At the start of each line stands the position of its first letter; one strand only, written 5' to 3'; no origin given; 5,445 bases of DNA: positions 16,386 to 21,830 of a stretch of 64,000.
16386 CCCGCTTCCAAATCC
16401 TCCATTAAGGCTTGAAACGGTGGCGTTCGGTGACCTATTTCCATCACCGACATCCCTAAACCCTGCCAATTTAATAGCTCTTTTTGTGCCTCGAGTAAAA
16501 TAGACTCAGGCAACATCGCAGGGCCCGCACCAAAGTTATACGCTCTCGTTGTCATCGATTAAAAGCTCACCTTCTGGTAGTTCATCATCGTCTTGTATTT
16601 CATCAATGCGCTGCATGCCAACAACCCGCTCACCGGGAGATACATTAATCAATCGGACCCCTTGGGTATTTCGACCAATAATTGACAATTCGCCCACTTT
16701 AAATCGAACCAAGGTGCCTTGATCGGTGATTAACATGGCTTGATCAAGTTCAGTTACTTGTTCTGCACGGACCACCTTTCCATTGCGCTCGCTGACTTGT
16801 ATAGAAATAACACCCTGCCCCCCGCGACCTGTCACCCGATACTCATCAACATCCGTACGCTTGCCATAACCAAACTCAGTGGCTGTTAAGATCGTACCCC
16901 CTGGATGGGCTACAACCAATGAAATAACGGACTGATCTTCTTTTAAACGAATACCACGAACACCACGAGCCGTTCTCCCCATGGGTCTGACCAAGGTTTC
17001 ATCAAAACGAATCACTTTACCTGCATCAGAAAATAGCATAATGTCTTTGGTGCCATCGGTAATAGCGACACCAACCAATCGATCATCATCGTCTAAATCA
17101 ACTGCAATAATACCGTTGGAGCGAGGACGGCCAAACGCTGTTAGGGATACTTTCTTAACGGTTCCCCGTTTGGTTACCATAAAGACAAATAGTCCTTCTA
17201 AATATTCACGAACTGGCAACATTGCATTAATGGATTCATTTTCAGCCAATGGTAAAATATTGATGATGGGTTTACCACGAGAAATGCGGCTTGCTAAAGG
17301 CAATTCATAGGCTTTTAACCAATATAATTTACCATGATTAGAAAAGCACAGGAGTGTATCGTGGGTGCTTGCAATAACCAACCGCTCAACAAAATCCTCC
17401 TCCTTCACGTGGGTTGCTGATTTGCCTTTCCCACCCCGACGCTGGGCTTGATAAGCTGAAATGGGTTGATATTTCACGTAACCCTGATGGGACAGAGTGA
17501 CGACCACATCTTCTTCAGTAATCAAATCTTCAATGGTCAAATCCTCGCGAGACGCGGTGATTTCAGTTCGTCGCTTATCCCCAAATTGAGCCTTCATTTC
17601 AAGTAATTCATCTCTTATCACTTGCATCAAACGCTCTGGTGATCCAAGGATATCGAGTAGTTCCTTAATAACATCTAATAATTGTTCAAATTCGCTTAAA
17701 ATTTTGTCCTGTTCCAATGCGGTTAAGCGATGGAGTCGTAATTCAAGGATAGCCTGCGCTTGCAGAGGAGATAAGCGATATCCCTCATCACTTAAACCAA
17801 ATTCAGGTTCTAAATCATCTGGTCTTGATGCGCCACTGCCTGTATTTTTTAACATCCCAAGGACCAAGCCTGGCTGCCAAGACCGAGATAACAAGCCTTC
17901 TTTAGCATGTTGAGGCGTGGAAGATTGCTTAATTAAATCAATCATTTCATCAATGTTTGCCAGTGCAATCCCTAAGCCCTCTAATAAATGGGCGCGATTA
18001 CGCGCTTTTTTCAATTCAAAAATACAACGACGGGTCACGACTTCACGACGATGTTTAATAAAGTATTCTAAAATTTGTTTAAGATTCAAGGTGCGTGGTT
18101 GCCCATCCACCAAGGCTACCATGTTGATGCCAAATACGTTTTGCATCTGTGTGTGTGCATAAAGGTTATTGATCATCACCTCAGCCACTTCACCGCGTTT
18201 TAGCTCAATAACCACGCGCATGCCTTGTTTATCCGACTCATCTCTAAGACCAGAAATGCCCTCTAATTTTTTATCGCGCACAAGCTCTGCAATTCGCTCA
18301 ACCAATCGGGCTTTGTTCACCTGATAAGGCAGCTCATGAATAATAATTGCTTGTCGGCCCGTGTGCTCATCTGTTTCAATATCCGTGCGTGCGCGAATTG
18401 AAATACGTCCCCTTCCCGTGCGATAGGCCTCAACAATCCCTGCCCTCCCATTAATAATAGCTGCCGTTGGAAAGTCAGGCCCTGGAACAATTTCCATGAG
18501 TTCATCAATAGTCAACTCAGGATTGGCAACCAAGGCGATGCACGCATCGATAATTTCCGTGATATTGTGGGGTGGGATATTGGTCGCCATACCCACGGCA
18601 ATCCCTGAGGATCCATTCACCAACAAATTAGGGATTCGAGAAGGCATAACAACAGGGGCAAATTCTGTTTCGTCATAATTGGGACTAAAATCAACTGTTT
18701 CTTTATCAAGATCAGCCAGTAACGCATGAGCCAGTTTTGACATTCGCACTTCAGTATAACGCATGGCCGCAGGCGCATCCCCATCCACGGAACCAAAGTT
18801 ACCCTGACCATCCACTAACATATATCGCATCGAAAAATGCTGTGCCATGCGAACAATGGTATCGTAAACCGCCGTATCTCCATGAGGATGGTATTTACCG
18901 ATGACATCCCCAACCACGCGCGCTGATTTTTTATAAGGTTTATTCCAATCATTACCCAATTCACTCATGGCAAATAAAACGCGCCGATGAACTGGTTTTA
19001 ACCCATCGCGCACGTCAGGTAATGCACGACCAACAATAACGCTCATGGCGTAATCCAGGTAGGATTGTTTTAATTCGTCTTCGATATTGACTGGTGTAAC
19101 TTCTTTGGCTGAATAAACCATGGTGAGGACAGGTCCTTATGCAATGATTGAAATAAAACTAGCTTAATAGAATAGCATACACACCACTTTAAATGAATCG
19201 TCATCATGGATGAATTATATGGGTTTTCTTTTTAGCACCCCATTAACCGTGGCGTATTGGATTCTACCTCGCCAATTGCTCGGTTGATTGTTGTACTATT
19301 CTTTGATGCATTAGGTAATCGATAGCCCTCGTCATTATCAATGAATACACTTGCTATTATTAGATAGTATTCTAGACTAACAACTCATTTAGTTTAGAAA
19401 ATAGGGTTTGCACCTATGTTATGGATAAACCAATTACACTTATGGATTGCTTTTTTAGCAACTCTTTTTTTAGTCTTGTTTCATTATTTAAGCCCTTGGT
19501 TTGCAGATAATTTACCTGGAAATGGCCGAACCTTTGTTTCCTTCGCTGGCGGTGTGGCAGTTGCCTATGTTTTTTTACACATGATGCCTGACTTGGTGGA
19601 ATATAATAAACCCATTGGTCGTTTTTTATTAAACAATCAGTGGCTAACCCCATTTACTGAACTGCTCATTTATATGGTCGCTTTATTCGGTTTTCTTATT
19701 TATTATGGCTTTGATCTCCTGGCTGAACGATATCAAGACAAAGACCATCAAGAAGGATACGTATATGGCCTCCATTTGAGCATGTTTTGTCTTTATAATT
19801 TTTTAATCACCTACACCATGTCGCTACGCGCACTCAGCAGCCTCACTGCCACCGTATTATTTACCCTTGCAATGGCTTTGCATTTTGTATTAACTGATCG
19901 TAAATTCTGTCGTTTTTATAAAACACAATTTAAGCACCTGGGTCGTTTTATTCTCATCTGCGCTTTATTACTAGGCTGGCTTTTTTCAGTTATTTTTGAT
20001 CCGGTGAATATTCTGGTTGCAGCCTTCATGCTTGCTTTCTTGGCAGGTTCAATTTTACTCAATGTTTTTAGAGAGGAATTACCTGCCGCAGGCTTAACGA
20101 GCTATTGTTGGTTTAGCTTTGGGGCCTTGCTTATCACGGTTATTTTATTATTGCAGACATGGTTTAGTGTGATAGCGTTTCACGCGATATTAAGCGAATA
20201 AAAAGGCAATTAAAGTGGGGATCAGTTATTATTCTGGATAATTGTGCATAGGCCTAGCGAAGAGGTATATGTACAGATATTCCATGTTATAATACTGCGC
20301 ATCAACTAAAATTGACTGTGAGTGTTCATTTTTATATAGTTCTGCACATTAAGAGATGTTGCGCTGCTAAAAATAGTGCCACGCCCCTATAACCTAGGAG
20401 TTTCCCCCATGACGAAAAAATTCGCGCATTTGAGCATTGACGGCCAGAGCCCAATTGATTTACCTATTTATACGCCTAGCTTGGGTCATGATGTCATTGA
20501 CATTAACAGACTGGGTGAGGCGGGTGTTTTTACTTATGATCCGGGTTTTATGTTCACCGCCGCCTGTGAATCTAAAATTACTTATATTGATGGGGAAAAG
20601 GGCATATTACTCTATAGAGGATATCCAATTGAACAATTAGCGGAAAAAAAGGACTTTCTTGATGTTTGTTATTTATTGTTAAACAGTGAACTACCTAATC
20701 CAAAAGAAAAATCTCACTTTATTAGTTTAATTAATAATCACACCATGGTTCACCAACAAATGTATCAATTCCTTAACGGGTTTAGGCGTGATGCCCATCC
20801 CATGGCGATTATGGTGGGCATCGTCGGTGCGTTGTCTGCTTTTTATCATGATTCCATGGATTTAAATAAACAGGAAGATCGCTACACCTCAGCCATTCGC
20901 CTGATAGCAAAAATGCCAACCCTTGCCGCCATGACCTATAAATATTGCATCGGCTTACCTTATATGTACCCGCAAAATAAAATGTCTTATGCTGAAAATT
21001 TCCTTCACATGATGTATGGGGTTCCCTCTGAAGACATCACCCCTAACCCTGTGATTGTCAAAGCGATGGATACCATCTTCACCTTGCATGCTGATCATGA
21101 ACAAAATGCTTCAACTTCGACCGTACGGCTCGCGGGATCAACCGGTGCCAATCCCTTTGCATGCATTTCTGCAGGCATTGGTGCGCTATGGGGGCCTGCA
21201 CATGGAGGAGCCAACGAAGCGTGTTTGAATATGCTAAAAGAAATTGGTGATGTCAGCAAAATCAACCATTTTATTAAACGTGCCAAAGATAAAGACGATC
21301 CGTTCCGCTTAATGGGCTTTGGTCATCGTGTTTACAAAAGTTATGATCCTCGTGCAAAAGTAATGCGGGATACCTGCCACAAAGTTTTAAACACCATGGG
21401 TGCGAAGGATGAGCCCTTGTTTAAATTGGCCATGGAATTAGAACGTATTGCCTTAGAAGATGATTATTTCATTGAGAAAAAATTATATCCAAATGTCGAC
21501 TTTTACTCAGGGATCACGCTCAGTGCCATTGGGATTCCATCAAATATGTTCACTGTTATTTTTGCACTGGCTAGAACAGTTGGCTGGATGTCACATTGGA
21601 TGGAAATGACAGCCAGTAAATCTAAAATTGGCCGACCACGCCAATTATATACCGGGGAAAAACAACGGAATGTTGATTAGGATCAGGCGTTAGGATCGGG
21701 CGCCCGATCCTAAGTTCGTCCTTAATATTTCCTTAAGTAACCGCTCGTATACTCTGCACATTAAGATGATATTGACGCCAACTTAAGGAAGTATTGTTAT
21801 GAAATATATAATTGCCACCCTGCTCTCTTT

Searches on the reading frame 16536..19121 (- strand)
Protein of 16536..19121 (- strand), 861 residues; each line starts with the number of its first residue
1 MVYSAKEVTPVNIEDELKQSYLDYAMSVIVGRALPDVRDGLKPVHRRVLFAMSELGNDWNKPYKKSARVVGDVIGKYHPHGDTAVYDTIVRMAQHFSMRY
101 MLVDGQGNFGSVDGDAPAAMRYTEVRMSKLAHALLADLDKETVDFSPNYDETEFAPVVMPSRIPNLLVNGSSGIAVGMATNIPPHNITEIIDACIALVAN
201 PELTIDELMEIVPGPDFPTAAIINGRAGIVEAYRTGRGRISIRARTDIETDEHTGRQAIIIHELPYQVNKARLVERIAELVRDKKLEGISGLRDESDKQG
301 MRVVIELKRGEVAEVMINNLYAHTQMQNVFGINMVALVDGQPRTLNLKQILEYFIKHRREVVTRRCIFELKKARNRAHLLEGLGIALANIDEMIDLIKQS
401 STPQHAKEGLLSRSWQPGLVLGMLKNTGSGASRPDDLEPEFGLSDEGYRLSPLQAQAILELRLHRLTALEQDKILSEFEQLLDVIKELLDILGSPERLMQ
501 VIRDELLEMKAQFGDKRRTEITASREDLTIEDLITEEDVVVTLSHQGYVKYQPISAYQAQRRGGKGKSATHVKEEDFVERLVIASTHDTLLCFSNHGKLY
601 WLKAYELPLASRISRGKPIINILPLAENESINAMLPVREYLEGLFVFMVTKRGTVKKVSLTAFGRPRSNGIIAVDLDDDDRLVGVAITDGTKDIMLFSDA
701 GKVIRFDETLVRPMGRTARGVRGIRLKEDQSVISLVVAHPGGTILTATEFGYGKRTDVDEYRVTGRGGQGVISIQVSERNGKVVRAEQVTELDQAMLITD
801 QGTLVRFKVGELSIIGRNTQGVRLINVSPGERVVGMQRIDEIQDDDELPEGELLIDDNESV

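Call 73: search_protein_families(library=pfam, proteins=[window:16536-19121:-], max_evalue=0.01)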
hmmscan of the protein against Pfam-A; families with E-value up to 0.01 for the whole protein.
window:16536-19121:- (861 aa): 2 families
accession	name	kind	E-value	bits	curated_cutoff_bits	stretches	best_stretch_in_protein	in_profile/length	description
PF00521.26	DNA_topoisoIV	-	1.5e-162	541.9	31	1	32-506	1-431/432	DNA gyrase/topoisomerase IV, subunit A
PF03989.18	DNA_gyraseA_C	-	5.3e-75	247.1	27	6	693-737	2-46/48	DNA gyrase C-terminal domain, beta-propeller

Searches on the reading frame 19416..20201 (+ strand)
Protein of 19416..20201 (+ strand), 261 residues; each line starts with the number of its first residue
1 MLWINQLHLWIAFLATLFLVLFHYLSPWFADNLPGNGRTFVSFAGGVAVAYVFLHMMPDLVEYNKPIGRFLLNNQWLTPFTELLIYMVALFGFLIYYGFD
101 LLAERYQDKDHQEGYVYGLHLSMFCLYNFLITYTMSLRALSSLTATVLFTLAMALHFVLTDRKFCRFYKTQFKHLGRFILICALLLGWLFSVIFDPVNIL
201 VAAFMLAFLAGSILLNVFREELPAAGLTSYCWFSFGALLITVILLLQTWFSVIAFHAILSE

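Call 73: search_protein_families(library=pfam, proteins=[window:19416-20201:+], max_evalue=0.01)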
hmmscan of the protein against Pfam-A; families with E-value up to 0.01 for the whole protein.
window:19416-20201:+ (261 aa): 1 family
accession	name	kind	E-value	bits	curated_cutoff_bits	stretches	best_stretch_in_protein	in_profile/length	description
PF02535.28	Zip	-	3.7e-07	30.1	35.1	1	11-109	10-101/323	ZIP Zinc transporter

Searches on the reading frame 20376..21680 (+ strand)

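Call 73: search_protein_families(library=pfam, proteins=[window:20376-21680:+], max_evalue=0.01)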
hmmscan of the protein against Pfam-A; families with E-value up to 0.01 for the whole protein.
window:20376-21680:+ (434 aa): 1 family
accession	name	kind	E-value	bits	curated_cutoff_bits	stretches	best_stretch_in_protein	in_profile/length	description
PF00285.26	Citrate_synt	-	4.2e-141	470.6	27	1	58-422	2-357/357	Citrate synthase, C-terminal domain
